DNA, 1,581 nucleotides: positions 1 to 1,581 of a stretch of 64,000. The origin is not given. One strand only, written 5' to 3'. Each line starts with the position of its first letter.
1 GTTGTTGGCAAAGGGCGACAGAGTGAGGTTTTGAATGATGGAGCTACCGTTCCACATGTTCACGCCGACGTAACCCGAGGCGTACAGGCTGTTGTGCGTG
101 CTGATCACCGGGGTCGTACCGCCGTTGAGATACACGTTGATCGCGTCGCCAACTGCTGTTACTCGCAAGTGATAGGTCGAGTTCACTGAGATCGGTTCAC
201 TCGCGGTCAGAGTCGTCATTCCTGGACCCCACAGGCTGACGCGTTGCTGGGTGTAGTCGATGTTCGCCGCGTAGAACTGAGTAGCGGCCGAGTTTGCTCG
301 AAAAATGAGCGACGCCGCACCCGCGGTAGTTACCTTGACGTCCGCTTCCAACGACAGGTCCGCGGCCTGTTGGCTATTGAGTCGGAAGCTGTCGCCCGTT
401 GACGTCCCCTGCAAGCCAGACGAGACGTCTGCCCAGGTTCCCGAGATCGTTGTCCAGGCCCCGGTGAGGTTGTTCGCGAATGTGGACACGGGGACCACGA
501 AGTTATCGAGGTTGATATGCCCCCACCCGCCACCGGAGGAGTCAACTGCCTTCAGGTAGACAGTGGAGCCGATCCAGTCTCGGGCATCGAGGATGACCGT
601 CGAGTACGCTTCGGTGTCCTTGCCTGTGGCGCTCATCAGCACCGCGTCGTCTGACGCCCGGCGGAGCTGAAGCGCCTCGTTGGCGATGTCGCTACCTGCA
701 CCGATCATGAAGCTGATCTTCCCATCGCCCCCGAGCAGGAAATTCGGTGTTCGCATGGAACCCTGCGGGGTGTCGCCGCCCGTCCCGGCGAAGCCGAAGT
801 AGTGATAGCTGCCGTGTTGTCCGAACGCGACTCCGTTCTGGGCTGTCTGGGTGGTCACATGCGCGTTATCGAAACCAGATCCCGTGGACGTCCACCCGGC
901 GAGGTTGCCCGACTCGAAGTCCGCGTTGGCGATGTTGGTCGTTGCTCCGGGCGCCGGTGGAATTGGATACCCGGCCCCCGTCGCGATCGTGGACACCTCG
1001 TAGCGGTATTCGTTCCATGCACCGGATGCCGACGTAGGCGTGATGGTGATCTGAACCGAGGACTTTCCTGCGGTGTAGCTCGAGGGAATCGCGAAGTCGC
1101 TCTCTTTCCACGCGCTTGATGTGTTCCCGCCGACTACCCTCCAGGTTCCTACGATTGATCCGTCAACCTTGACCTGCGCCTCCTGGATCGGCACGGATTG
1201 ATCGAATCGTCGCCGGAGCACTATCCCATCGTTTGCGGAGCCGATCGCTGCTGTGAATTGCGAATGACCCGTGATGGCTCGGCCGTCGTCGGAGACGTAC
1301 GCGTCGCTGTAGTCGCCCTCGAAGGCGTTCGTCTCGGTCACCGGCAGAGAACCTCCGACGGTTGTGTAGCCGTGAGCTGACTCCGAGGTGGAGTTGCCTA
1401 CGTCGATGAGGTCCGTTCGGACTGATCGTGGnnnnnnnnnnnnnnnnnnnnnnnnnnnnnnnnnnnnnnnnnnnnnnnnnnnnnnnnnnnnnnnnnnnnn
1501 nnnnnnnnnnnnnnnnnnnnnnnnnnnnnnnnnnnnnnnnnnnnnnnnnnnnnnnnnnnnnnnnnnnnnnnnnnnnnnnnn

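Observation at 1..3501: Unannotated secreted, at least 1167-aa modular GH172 fused to fructan-enzyme-type modules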

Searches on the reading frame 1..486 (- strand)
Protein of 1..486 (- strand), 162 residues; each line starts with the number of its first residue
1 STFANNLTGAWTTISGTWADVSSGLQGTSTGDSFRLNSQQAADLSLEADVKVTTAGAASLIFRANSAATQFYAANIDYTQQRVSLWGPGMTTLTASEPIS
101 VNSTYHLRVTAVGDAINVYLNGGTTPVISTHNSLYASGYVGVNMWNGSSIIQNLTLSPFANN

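Call 25: search_protein_families(library=pfam, proteins=[window:1-486:-], max_evalue=10)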
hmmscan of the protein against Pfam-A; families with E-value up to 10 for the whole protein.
window:1-486:- (162 aa): 3 families
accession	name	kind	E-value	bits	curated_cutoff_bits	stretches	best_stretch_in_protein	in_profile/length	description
PF06439.18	3keto-disac_hyd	-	3.5e-05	24.4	26.8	1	6-146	10-176/187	3-keto-disaccharide hydrolase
PF13385.13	Laminin_G_3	-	0.00015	22.4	27.6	1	38-133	13-110/151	Concanavalin A-like lectin/glucanases superfamily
PF12733.13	Cadherin-like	-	0.26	12.2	24.2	1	66-121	12-61/89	Cadherin-like beta sandwich domain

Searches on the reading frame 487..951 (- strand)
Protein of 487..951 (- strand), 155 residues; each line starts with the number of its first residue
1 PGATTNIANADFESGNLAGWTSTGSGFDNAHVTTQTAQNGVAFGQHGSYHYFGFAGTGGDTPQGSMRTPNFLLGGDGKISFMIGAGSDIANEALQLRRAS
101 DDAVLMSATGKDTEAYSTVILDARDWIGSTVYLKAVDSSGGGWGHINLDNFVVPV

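Call 25: search_protein_families(library=pfam, proteins=[window:487-951:-], max_evalue=10)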
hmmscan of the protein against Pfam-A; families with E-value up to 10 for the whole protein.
window:487-951:- (155 aa): 1 family
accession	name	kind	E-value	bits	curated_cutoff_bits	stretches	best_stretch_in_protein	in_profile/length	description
PF02018.23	CBM_4_9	-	0.022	15.6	25.9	1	7-40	4-35/136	Carbohydrate binding domain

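Call 42: find_homologous_proteins(query=window:487-951:-, max_evalue=0.001)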
Query window:487-951:- (155 aa): 2 proteins with E <= 0.001 among 52 candidates.
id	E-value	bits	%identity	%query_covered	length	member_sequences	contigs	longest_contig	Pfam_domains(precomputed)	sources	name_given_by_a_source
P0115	7.6e-14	70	36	90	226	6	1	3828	-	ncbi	-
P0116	1.9e-8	53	62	32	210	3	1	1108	PF06439.19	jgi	jgi:hypothetical protein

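Call 48: search_protein_representatives(protein=window:487-951:-)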
Query: 155 residues. Proteins with E-value up to 0.001 (for the whole library): 1855; up to 1e-10: 453; up to 1e-30: 50. The best 150 are listed.
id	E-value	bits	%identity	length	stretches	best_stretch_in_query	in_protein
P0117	1.5e-146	499.4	49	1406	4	9-155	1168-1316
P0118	1.3e-107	373.0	50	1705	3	7-155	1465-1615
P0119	5.6e-99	344.9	40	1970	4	6-155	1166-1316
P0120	3.0e-98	342.5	45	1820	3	11-154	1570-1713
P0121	1.4e-96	337.1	36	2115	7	8-155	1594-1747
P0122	4.9e-91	319.1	44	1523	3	8-155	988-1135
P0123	4.1e-90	316.1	43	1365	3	8-155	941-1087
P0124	8.6e-89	311.8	47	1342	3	4-155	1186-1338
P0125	3.3e-86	303.5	45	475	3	4-154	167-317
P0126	1.4e-85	301.4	44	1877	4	6-155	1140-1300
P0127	6.9e-83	292.6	40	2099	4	4-152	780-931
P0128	1.1e-79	282.3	32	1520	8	6-151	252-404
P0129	1.0e-78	279.1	37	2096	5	5-155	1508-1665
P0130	1.1e-78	279.0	82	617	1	1-155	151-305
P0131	2.5e-76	271.4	51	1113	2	3-151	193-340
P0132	4.2e-68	244.6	45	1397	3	7-152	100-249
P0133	8.6e-64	230.6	39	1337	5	7-151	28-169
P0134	1.1e-63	230.3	38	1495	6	5-155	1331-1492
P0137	7.7e-61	221.0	39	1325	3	6-155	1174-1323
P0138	3.9e-60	218.8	36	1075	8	7-150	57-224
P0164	1.5e-31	125.9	30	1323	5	6-153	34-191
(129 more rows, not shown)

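Call 50: predict_structure(alignment_id=A2)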
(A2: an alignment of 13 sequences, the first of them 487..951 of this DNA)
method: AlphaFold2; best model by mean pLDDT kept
length: 155 residues; sequences in the alignment: 13
mean_pLDDT: 80.6   pTM: 0.80
mean pLDDT of the five models: 80.6, 78.7, 77.9, 74.6, 71.3
residues with pLDDT >= 90: 51; 70-90: 74; 50-70: 23; < 50: 7
segments of 3 or more residues with pLDDT < 50: 53-58
pLDDT, mean of each block of 10 residues (from residue 1): 65 83 78 75 69 49 83 93 81 93 94 85 96 86 76 85
secondary structure, 60 per line:
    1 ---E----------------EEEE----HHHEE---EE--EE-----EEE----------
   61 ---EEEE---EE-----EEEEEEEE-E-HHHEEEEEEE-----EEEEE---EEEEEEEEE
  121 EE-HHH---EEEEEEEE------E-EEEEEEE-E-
elements in order: E21-24 E48-50 E64-67 E78-85 E92-98 E104-108 E112-122 E130-137 E146-152

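Call 51: search_protein_families(library=pfam, alignment_id=A3, max_evalue=0.0001)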
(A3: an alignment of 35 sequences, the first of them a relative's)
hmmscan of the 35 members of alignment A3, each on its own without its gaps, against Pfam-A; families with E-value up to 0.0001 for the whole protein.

A. member 1, P0117 (1406 aa): 6 families
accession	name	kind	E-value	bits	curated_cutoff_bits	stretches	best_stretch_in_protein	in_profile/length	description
PF02368.24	Big_2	-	1.1e-46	157.1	22.8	3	1076-1151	1-74/79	Bacterial Ig-like domain (group 2)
PF08244.19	Glyco_hydro_32C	-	4.5e-25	89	21.9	1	42-198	1-158/158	Glycosyl hydrolases family 32 C terminal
PF22359.2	Big-like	-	7.7e-09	36.1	27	0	1123-1159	13-47/48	Bacterial Ig-like domain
PF21764.3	Invasin_D4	-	1.2e-07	32.5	27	0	857-887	29-58/88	Invasin, domain 4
PF18962.6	Por_Secre_tail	-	2e-07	31.7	27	1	1341-1403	1-73/75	Secretion system C-terminal sorting domain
PF16346.12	GH32_BT1760-like_C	-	6.2e-07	30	31.4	1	64-196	46-176/176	GH32, BT1760-like, C-terminal domain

B. families by the number of members that match (of 35 scanned): 29 families (the first 25 are shown)
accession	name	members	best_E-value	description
PF00251.26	Glyco_hydro_32N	27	3.2e-156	Glycosyl hydrolases family 32 N-terminal domain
PF08244.19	Glyco_hydro_32C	27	3.2e-75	Glycosyl hydrolases family 32 C terminal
PF13385.13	Laminin_G_3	21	2.3e-29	Concanavalin A-like lectin/glucanases superfamily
PF02368.24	Big_2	9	1.4e-111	Bacterial Ig-like domain (group 2)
PF18962.6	Por_Secre_tail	6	1.2e-13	Secretion system C-terminal sorting domain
PF16346.12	GH32_BT1760-like_C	5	6.2e-07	GH32, BT1760-like, C-terminal domain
PF00395.25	SLH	3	3.7e-36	S-layer homology domain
PF22359.2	Big-like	3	1.4e-33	Bacterial Ig-like domain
PF00354.24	Pentaxin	3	6.2e-07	Pentaxin family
PF02018.23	CBM_4_9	3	1.5e-06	Carbohydrate binding domain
PF06439.18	3keto-disac_hyd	2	5.4e-18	3-keto-disaccharide hydrolase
PF16403.11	Bact_surface_Ig-like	2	2.1e-17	Bacterial surface protein, Ig-like domain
PF19763.6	DUF6250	2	1.8e-05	Domain of unknown function (DUF6250)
PF04122.17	CW_binding_2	1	2.1e-66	Cell wall binding domain 2 (CWB2)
PF14200.12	RicinB_lectin_2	1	1.1e-27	Ricin-type beta-trefoil lectin domain-like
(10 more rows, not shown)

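Call 53: fold_search(model_id=the predicted structure, library=pdb)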
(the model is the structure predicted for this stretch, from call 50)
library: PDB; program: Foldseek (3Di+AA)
matches with E <= 10: 1791; with E <= 0.001: 45
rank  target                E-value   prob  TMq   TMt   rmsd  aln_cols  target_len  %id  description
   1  8xmz_A                6.5e-07  1.00  0.65  0.72   4.3       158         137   22  Crystal structure of a novel porphyran-binding carbohydrate binding module (released 2024-01-17)
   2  3m1h_C                1.4e-05  1.00  0.59  0.55   5.7       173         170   21  Crystal Structure Analysis of the K3 Cleaved Adhesin Domain of Lys-gingipain (Kgp) from Porphyromonas gingivalis w83 (released 2011-03-23)
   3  3m1h_B                1.6e-05  1.00  0.59  0.53   5.9       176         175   20  Crystal Structure Analysis of the K3 Cleaved Adhesin Domain of Lys-gingipain (Kgp) from Porphyromonas gingivalis w83 (released 2011-03-23)
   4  3m1h_A                1.8e-05  1.00  0.59  0.53   5.2       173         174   20  Crystal Structure Analysis of the K3 Cleaved Adhesin Domain of Lys-gingipain (Kgp) from Porphyromonas gingivalis w83 (released 2011-03-23)
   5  3m1h_D                1.9e-05  1.00  0.57  0.52   5.4       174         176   22  Crystal Structure Analysis of the K3 Cleaved Adhesin Domain of Lys-gingipain (Kgp) from Porphyromonas gingivalis w83 (released 2011-03-23)
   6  4itc                  2.1e-05  1.00  0.57  0.53   5.7       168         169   20  Crystal Structure Analysis of the K1 Cleaved Adhesin domain of Lys-gingipain (Kgp) from Porphyromonas gingivalis W83 (released 2013-09-25)
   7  4d0q                  5.1e-05  1.00  0.57  0.55   5.4       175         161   14  Hyaluronan Binding Module of the Streptococcal Pneumoniae Hyaluronate Lyase (released 2014-08-06)
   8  6tfj_A                1.2e-04  1.00  0.55  0.13   5.0       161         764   15  Vip3Aa protoxin structure (released 2020-08-12)
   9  6tfj_B                1.3e-04  1.00  0.54  0.14   5.0       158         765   16  Vip3Aa protoxin structure (released 2020-08-12)
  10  3km5_B                1.4e-04  1.00  0.53  0.48   6.8       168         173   15  Crystal Structure Analysis of the K2 Cleaved Adhesin Domain of Lys-gingipain (Kgp) (released 2010-03-31)
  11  2c26                  1.6e-04  1.00  0.47  0.33   8.7       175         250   15  Structural basis for the promiscuous specificity of the carbohydrate- binding modules from the beta-sandwich super famil (released 2005-10-18)
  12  2xom_A                2.0e-04  1.00  0.53  0.56   5.7       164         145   12  Atomic resolution structure of TmCBM61 in complex with beta-1,4- galactotriose (released 2010-09-08)
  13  4gwn_A                2.6e-04  1.00  0.53  0.19   5.9       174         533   14  Crystal structure of human mature meprin beta (released 2012-09-19)
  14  5x7o_A                2.7e-04  1.00  0.46  0.07   3.3        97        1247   10  Crystal structure of Paenibacillus sp. 598K alpha-1,6-glucosyltransferase (released 2017-07-26)
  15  6tfk_A                2.7e-04  1.00  0.52  0.14   5.5       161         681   14  Vip3Aa toxin structure (released 2020-08-12)
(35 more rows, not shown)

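Call 54: list_cluster_members(proteins=[P0133, P0134, P0164, P0137, P0124, P0123, P0132, P0128, P0138, P0119])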
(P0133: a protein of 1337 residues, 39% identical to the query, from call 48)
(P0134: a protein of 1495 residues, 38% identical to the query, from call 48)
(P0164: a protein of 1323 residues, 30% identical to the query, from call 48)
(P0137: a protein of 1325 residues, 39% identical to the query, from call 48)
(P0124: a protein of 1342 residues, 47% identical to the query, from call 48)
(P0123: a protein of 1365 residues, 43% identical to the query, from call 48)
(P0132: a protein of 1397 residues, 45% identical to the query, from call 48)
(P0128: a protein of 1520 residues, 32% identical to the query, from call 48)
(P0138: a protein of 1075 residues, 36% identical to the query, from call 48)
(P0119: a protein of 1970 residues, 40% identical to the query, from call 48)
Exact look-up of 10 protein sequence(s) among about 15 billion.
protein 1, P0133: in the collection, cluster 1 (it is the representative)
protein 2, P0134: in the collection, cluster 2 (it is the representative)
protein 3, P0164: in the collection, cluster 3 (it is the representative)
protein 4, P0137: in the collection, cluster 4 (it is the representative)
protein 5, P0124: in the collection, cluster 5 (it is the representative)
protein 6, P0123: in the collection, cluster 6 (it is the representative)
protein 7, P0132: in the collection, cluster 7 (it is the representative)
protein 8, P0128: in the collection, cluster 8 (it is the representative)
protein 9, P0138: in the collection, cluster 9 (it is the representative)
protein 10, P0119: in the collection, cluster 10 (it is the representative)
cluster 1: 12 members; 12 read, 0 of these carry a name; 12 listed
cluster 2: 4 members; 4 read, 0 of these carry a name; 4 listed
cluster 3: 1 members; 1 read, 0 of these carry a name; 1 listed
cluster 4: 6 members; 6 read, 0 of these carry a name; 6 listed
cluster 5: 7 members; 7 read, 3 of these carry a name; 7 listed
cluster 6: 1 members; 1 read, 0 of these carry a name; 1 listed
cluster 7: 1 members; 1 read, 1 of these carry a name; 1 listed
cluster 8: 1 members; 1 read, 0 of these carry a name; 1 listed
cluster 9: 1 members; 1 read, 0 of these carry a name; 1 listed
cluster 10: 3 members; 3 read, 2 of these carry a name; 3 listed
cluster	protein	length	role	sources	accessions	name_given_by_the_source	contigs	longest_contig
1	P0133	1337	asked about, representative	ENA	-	-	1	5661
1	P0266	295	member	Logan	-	-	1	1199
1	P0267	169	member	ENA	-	-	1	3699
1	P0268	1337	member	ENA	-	-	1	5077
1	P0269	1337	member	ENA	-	-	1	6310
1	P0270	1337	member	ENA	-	-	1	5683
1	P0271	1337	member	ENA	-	-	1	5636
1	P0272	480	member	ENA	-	-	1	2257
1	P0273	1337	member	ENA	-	-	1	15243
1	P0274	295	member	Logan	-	-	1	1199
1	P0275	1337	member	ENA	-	-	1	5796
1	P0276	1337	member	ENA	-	-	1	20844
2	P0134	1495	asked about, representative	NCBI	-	-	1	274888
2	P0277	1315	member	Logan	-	-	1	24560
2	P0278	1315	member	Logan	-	-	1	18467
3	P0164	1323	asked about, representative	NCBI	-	-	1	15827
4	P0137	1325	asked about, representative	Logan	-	-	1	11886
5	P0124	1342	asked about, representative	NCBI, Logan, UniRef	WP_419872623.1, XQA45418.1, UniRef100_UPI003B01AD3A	GH32 C-terminal domain-containing protein [Candidatus Pristimantibacillus sp. PTI5] | GH32 C-terminal domain-containing protein n=1 Tax=Candidatus Pristimantibacillus sp. PTI5 ...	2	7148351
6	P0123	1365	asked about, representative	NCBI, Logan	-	-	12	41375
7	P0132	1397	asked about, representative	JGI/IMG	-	sucrose-6-phosphate hydrolase SacC (GH32 family)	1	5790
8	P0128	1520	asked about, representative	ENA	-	-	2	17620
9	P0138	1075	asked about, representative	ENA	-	-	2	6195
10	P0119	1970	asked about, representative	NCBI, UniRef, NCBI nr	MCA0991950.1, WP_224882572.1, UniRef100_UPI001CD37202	GH32 C-terminal domain-containing protein [Guptibacillus hwajinpoensis] | GH32 C-terminal domain-containing protein n=1 Tax=Guptibacillus hwajinpoensis ... | GH32 C-terminal domain-containing protein [Pseudalkalibacillus hwajinpoensis]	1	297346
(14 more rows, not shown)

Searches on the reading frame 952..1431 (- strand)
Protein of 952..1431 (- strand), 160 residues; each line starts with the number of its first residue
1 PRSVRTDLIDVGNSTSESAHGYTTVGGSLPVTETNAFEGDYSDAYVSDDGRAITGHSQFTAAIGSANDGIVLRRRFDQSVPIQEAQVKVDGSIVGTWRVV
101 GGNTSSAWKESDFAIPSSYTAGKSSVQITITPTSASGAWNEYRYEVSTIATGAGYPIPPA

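Call 25: search_protein_families(library=pfam, proteins=[window:952-1431:-], max_evalue=10)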
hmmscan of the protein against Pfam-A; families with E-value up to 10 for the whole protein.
window:952-1431:- (160 aa): 1 family
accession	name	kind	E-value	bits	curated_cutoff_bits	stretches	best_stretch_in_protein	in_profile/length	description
PF19816.4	DUF6299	-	0.034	14.4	26.8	1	82-137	40-94/114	Family of unknown function (DUF6299)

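Call 65: predict_structure(alignment_id=A4)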
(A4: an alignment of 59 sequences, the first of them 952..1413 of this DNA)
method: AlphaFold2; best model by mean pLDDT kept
length: 154 residues; sequences in the alignment: 59
mean_pLDDT: 94.9   pTM: 0.87
mean pLDDT of the five models: 94.9, 94.5, 94.0, 93.9, 93.5
residues with pLDDT >= 90: 134; 70-90: 18; 50-70: 2; < 50: 0
segments of 3 or more residues with pLDDT < 50: none
pLDDT, mean of each block of 10 residues (from residue 1): 98 98 96 91 97 98 98 96 98 94 98 98 92 95 83 78
secondary structure, 60 per line:
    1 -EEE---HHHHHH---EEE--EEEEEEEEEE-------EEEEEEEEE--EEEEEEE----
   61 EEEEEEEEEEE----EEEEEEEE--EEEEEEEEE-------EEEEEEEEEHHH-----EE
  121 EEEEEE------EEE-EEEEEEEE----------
elements in order: E2-4 H8-13 E17-19 E22-31 E39-47 E50-56 E61-71 E76-83 E86-94 E102-110 E119-126 E133-135 E137-144

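Call 70: fold_search(model_id=the predicted structure, library=pdb)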
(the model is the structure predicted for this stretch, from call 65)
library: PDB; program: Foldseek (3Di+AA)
matches with E <= 10: 1561; with E <= 0.001: 107
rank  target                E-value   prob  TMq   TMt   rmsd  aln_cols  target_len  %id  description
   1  2w1w_A                1.1e-05  1.00  0.48  0.56   7.5       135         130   12  Native structure of a family 35 carbohydrate binding module from Clostridium thermocellum (released 2009-01-20)
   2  2w1w_B                1.7e-05  1.00  0.62  0.71   4.5       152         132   12  Native structure of a family 35 carbohydrate binding module from Clostridium thermocellum (released 2009-01-20)
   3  4qaw_H                2.5e-05  1.00  0.53  0.18   6.5       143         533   15  Structure of modular Xyn30D from Paenibacillus barcinonensis (released 2014-10-08)
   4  2w47_A                2.9e-05  1.00  0.50  0.56   7.9       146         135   12  Clostridium thermocellum CBM35 in complex with delta-4,5- anhydrogalacturonic acid (released 2009-01-27)
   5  4qb2                  3.1e-05  1.00  0.59  0.68   5.0       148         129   13  Structure of CBM35 in complex with glucuronic acid (released 2014-10-08)
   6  4qb1                  3.4e-05  1.00  0.57  0.68   5.0       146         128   13  Structure of CBM35 from Paenibacillus barcinonensis (released 2014-10-08)
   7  3wnp_A                3.8e-05  1.00  0.50  0.13   6.6       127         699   16  D308A, F268V, D469Y, A513V, and Y515S quintuple mutant of Bacillus circulans T-3040 cycloisomaltooligosaccharide gluca (released 2014-02-05)
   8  1o8s_A                4.2e-05  1.00  0.46  0.52   5.8       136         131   18  Structure of CsCBM6-3 from Clostridium stercorarium in complex with cellobiose (released 2003-03-13)
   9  2w3j                  4.5e-05  1.00  0.56  0.62   5.7       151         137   20  Structure of a family 35 carbohydrate binding module from an environmental isolate (released 2009-01-20)
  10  4qaw_B                4.5e-05  1.00  0.50  0.17   6.5       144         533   12  Structure of modular Xyn30D from Paenibacillus barcinonensis (released 2014-10-08)
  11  4qaw_E                4.7e-05  1.00  0.53  0.18   6.2       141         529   15  Structure of modular Xyn30D from Paenibacillus barcinonensis (released 2014-10-08)
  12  3wnl_A                5.2e-05  1.00  0.50  0.13   6.5       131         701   14  D308A mutant of Bacillus circulans T-3040 cycloisomaltooligosaccharide glucanotransferase complexed with isomaltohexao (released 2014-02-05)
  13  1o8p                  5.2e-05  1.00  0.46  0.52   6.3       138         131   18  Unbound structure of CsCBM6-3 from Clostridium stercorarium (released 2003-03-13)
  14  1uy1                  5.8e-05  1.00  0.49  0.56   6.2       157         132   14  Binding sub-site dissection of a family 6 carbohydrate-binding module by X-ray crystallography and isothermal titration  (released 2004-06-18)
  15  5fui                  6.9e-05  1.00  0.48  0.58   6.9       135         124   12  Crystal structure of the C-terminal CBM6 of LamC a marine laminarianse from Zobellia galactanivorans (released 2016-03-02)
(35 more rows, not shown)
